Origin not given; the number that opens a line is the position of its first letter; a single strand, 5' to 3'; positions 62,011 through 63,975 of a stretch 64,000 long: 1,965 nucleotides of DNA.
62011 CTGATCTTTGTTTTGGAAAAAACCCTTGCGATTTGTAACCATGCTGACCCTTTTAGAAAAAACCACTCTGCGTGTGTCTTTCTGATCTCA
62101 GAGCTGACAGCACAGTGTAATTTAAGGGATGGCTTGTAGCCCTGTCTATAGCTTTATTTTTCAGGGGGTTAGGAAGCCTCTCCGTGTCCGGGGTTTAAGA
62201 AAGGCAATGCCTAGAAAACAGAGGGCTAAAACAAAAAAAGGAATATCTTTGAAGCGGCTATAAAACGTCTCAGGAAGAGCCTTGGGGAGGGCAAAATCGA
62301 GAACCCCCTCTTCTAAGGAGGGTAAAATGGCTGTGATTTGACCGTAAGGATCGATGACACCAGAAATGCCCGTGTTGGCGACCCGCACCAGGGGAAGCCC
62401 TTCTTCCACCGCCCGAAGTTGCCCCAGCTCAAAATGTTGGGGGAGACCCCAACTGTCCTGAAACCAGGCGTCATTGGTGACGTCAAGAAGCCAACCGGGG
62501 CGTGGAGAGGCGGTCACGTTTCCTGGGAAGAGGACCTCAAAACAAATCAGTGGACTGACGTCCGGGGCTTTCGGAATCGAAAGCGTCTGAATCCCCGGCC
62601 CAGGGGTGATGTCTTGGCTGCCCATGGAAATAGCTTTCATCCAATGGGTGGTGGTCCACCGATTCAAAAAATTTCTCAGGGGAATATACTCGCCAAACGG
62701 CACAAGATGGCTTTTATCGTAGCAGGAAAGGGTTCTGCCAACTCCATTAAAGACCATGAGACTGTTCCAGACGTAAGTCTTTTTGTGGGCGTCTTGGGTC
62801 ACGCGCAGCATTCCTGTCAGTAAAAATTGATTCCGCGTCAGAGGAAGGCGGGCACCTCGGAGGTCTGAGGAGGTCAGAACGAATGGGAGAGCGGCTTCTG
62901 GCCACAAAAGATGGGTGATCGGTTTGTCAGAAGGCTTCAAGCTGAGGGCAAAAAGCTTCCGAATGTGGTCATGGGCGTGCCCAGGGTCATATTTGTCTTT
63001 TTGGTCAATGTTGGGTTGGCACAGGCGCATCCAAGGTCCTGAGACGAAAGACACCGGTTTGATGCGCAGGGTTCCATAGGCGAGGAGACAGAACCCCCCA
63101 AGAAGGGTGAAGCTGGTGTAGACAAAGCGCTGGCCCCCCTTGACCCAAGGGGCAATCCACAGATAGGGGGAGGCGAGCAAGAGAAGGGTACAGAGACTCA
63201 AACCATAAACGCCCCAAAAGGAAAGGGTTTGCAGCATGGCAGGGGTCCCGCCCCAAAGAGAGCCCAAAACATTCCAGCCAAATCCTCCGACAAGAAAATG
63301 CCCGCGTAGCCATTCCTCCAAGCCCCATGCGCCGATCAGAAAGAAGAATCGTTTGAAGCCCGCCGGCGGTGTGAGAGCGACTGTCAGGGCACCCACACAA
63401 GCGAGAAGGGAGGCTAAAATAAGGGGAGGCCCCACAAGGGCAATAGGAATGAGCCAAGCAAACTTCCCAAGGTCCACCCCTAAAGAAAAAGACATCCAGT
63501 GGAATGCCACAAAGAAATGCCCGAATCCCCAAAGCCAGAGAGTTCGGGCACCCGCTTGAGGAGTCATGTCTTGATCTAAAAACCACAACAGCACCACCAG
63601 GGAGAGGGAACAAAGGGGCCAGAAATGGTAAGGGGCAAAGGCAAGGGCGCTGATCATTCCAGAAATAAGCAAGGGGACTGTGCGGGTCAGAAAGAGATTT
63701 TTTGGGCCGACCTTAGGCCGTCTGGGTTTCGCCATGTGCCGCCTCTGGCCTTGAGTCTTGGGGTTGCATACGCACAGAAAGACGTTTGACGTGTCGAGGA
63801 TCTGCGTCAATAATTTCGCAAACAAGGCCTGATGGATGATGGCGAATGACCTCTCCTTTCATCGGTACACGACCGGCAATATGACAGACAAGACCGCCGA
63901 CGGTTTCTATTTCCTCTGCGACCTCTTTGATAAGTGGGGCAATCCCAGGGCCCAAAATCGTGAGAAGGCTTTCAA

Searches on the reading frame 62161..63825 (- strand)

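Call 16: search_protein_families(library=ncbifam, proteins=[window:62161-63825:-], max_evalue=0.00001)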
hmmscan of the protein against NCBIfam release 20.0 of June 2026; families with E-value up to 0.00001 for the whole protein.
window:62161-63825:- (554 aa): 2 families
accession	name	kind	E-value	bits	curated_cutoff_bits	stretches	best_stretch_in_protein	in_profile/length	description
TIGR00546.1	lnt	equivalog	8.6e-78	262.2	132.9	1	99-497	1-395/395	apolipoprotein N-acyltransferase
NF008934.0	PRK12291.1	equivalog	1.8e-19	70.4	427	1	96-459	61-377/419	apolipoprotein N-acyltransferase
